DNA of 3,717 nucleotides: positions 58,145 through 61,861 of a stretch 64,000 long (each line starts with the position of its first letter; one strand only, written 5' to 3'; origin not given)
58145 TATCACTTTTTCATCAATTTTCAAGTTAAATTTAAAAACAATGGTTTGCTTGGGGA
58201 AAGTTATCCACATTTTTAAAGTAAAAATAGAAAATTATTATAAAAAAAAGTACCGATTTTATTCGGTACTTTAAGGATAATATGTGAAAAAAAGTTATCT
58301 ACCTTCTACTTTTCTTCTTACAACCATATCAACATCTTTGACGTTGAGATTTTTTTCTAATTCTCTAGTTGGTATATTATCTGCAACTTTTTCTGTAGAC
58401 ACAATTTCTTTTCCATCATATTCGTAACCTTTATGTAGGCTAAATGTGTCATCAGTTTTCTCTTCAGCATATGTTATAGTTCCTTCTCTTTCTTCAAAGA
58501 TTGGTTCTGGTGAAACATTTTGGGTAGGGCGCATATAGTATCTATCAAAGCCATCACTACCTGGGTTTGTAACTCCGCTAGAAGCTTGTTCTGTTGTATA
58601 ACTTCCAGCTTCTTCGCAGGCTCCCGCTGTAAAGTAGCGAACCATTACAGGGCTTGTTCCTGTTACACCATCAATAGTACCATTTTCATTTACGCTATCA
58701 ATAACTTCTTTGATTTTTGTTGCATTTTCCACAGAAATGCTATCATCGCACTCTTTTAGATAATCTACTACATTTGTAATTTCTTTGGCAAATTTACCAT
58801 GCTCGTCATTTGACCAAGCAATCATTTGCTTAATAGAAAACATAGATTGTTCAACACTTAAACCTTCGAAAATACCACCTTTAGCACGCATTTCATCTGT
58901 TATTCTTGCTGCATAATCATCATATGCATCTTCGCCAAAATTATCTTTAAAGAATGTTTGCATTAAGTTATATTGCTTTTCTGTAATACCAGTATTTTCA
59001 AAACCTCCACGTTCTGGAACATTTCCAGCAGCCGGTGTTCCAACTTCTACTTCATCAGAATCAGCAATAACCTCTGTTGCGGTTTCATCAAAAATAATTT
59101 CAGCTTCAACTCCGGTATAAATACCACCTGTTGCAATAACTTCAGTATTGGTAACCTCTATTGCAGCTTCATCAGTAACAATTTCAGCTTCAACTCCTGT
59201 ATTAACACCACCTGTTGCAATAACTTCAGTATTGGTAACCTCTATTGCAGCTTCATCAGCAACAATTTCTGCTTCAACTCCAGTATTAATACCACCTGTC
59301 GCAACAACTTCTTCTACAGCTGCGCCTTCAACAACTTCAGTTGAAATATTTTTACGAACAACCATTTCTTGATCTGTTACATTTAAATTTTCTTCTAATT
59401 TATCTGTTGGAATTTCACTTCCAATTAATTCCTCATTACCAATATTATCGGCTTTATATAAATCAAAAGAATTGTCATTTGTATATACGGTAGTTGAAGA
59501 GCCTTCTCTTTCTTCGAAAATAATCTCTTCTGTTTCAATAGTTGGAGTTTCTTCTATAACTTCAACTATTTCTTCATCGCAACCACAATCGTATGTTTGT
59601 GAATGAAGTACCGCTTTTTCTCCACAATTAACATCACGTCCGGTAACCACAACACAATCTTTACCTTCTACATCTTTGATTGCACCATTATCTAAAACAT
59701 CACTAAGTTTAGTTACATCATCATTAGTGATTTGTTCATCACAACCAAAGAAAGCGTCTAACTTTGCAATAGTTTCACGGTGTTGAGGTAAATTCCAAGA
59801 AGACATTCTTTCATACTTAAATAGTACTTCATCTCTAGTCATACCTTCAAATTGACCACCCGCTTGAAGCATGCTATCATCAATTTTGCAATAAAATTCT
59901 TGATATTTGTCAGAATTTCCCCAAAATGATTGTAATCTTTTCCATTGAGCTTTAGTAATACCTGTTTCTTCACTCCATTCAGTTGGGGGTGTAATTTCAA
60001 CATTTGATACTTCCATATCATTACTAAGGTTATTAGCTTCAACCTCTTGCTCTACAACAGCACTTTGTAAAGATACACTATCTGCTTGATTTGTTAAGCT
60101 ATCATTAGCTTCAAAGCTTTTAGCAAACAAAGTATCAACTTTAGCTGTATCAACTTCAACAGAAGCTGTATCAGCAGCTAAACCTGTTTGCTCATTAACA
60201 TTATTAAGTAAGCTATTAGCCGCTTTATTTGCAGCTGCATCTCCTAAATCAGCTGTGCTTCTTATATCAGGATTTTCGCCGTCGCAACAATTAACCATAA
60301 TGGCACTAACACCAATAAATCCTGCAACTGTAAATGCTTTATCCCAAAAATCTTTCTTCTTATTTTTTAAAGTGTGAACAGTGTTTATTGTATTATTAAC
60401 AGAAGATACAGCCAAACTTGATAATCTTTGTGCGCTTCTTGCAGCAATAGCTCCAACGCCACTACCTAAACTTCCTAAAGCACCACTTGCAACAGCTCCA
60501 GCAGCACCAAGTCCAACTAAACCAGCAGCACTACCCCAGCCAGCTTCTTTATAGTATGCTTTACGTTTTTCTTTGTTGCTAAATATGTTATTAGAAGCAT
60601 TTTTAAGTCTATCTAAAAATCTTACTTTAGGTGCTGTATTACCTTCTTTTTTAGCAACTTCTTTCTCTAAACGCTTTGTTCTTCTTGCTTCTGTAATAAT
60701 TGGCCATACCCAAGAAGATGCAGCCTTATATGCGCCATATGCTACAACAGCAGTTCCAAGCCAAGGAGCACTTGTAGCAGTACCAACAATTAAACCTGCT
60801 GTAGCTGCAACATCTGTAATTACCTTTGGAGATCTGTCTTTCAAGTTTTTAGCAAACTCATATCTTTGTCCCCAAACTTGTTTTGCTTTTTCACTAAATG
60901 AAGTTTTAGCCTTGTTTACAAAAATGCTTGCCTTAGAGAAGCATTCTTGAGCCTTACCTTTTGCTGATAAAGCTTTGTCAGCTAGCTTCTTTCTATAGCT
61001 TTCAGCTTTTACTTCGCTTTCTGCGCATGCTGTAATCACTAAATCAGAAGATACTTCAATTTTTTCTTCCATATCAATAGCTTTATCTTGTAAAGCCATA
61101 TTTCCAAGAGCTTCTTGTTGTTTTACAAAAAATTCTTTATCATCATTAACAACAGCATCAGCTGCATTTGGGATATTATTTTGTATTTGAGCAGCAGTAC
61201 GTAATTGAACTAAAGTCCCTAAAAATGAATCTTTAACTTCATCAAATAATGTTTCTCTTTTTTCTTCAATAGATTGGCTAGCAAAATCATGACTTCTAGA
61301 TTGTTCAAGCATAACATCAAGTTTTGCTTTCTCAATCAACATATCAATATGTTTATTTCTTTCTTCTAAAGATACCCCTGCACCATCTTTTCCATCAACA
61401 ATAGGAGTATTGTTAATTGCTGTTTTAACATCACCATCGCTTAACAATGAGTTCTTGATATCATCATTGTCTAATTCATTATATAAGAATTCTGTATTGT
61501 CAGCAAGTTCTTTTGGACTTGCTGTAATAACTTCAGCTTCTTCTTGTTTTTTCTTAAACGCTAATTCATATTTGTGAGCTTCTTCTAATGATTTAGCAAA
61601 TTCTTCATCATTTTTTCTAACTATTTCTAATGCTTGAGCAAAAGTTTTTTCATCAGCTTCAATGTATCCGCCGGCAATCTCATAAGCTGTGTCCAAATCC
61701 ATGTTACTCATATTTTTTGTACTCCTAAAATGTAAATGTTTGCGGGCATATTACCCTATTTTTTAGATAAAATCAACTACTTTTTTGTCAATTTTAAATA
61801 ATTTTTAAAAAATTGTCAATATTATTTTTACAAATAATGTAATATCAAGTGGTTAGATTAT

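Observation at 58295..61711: Monocistronic 1138-aa orphan protein with a glycine-zipper membrane cluster and a duplicated ~220-aa module of unknown fold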

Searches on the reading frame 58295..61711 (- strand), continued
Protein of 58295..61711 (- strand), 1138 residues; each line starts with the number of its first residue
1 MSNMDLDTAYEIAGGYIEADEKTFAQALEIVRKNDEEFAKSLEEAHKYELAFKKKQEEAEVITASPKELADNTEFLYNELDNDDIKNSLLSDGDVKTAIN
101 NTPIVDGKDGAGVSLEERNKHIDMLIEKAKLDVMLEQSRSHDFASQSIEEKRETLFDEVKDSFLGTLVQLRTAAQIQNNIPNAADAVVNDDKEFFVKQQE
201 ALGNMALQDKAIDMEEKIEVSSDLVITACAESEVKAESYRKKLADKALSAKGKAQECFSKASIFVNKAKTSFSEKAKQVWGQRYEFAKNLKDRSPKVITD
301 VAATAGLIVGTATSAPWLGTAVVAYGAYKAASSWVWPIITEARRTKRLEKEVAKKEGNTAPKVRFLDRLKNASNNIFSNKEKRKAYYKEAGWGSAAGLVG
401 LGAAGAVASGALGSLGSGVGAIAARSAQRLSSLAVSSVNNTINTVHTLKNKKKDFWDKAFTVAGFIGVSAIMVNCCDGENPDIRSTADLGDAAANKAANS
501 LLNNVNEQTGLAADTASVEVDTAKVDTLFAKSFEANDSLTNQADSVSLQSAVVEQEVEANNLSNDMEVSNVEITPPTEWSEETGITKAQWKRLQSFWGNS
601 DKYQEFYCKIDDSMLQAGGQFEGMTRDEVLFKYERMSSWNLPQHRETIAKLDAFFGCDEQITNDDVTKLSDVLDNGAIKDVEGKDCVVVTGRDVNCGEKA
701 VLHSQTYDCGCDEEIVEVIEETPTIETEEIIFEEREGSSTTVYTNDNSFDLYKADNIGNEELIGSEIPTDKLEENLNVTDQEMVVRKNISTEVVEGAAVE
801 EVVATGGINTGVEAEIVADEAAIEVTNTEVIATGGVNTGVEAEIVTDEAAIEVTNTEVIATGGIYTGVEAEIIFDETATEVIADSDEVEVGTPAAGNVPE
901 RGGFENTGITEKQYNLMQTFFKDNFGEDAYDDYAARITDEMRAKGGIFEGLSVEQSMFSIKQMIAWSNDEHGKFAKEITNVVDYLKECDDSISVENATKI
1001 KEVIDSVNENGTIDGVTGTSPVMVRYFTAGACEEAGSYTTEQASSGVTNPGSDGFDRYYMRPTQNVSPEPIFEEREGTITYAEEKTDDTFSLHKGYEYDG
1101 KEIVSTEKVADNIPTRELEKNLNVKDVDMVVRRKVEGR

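Call 44: find_encoding_contigs(protein=P0077, flank=8000, max_places=1)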
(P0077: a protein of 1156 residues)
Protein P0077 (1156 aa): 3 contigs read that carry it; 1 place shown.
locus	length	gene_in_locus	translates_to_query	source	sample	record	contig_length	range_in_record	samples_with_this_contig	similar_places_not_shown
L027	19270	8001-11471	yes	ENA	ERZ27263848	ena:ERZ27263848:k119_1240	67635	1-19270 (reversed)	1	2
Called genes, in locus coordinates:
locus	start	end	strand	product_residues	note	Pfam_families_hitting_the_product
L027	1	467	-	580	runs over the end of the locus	PF13519:VWA_2 (weak), PF13174:TPR_6 (faint), PF13414:TPR_11 (faint), PF00515:TPR_1 (weak), PF07719:TPR_2 (weak)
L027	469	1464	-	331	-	PF00092:VWA, PF13519:VWA_2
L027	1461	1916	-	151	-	PF14316:DUF4381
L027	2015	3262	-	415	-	PF00579:tRNA-synt_1b, PF22421:SYY_C-terminal, PF01479:S4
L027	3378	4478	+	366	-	PF03702:AnmK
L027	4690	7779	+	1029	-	PF00133:tRNA-synt_1, PF09334:tRNA-synt_1g, PF08264:Anticodon_1, PF19302:DUF5915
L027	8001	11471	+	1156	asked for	-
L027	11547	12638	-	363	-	PF01168:Ala_racemase_N, PF00842:Ala_racemase_C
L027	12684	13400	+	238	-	PF01026:TatD_DNase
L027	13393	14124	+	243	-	PF00899:ThiF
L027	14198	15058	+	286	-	PF00702:Hydrolase (faint), PF13344:Hydrolase_6, PF13242:Hydrolase_like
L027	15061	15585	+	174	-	-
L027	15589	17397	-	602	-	PF13555:AAA_29 (faint), PF00005:ABC_tran, PF02463:SMC_N (faint), PF13191:AAA_16 (faint), PF13238:AAA_18 (faint), PF13304:AAA_21 (faint), PF00005:ABC_tran, PF16326:ABC_tran_CTD, +2 more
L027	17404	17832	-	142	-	-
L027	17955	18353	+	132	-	PF07378:FlbT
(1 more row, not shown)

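Call 45: find_encoding_contigs(protein=P0131, flank=8000, max_places=1)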
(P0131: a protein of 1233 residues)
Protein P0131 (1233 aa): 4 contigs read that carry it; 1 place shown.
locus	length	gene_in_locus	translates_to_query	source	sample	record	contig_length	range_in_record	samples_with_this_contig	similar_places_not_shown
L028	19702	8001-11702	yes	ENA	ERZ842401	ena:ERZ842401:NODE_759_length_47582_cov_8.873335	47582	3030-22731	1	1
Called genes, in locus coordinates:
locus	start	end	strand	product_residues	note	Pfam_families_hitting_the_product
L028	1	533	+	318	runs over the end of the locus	-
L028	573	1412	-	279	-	PF00106:adh_short, PF13561:adh_short_C2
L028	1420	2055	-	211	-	PF02525:Flavodoxin_2 (weak), PF03358:FMN_red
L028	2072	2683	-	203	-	PF12682:Flavodoxin_4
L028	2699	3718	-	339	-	PF02627:CMD, PF07883:Cupin_2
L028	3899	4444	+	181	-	PF00255:GSHPx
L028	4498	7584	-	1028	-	PF00133:tRNA-synt_1, PF09334:tRNA-synt_1g, PF08264:Anticodon_1, PF19302:DUF5915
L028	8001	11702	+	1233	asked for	-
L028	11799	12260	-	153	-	PF06961:DUF1294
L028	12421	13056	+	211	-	-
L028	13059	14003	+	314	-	-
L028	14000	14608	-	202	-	-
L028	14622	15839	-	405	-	PF07670:Gate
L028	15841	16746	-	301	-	PF18306:LDcluster4, PF03641:Lysine_decarbox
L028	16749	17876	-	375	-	PF01702:TGT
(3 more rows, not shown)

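Call 46: search_solved_structures(query=A1, max_evalue=10)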
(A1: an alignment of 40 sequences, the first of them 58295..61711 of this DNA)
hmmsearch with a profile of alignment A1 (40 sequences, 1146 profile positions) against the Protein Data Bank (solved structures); distinct sequences matched with E-value up to 10: 0.
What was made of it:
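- On ClyA-type alpha-pore-forming toxin / translocator: A profile search of PDB sequences gives 0 hits (call 46).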

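Call 63: find_encoding_contigs(protein=P0001, flank=10000, max_places=1)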
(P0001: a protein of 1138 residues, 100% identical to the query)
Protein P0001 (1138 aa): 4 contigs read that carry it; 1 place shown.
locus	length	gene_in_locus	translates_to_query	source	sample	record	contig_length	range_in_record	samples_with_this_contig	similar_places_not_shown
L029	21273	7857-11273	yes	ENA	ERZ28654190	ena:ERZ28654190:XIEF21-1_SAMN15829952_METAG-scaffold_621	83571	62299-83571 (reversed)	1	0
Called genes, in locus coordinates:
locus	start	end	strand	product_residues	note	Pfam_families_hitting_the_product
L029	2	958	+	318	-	?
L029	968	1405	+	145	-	PF02580:Tyr_Deacylase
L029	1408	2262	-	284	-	-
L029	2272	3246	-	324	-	-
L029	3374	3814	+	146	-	PF06961:DUF1294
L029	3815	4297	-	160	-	PF10722:YbjN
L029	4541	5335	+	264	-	PF01790:LGT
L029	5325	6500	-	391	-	PF00990:GGDEF (weak)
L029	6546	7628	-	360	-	PF02547:Queuosine_synth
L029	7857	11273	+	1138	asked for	-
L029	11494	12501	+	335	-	PF00044:Gp_dh_N, PF02800:Gp_dh_C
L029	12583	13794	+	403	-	PF00162:PGK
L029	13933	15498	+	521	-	PF01266:DAO (faint), PF01593:Amino_oxidase, PF12831:FAD_oxidored (faint), PF13450:NAD_binding_8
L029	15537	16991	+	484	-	PF13231:PMT_2 (weak)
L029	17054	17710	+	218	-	PF05494:MlaC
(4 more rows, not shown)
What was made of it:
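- On Bacterial lipoprotein precursor (Lgt/LspA substrate): lgt (PF01790) lies 2.5 kb from X on the same contig (call 63).
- lgt lies 2.5 kb away on the same contig (call 63).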

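Call 77: search_dna_similar(query=window:58295-61711:-, collection=phages, mode=protein, max_evalue=0.001, max_rows=8)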
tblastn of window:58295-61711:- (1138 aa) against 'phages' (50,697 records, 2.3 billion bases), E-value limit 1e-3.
No match.

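Call 78: search_dna_similar(query=window:58295-61711:-, collection=plasmids, mode=protein, max_evalue=0.001, max_rows=8)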
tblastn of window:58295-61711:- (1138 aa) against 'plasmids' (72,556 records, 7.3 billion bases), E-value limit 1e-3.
No match.
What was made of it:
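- There are no phage or plasmid relatives (calls 77, 78).
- Tried and rejected: Rejected (calls 77, 78).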

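Call 80: search_protein_families(library=pfam, proteins=[P0020, P0021, P0026, P0028, P0038, P0039, P0043, P0044], max_evalue=0.05)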
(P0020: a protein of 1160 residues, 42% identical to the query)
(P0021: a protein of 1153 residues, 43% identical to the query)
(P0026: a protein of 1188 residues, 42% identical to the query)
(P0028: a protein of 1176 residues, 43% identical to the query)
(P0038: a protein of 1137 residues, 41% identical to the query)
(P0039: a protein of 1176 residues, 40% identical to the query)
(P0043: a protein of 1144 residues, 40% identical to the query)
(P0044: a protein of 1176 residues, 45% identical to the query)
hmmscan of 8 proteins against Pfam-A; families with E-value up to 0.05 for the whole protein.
P0020 (1160 aa): 0 families

P0021 (1153 aa): 0 families

P0026 (1188 aa): 0 families

P0028 (1176 aa): 1 family
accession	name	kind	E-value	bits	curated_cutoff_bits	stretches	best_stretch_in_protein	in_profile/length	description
PF11444.14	DUF2895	-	0.032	14.2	22.6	0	946-985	65-104/198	Protein of unknown function (DUF2895)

P0038 (1137 aa): 2 families
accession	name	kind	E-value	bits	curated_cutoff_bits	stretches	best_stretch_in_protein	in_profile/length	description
PF07196.18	Flagellin_IN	-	0.039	14.6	22.7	0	937-964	11-40/55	Flagellin hook IN motif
PF13547.12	GTA_TIM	-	0.042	13.6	27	0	557-606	141-191/299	GTA TIM-barrel-like domain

P0039 (1176 aa): 2 families
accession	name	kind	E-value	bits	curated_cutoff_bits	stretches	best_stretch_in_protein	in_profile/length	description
PF11444.14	DUF2895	-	0.00075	19.5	22.6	1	920-962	67-109/198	Protein of unknown function (DUF2895)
PF02910.25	Succ_DH_flav_C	-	0.043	14.2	20.8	0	175-281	12-112/130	Fumarate reductase flavoprotein C-term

P0043 (1144 aa): 0 families

P0044 (1176 aa): 0 families

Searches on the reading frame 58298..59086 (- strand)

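Call 35: search_protein_families(library=phrogs, proteins=[window:58298-59086:-], max_evalue=0.1)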
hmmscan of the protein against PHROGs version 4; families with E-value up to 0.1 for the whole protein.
window:58298-59086:- (263 aa): 1 family
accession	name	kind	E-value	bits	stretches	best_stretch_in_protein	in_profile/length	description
phrog_1401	-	unknown function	0.077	13.9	0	96-134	99-137/140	-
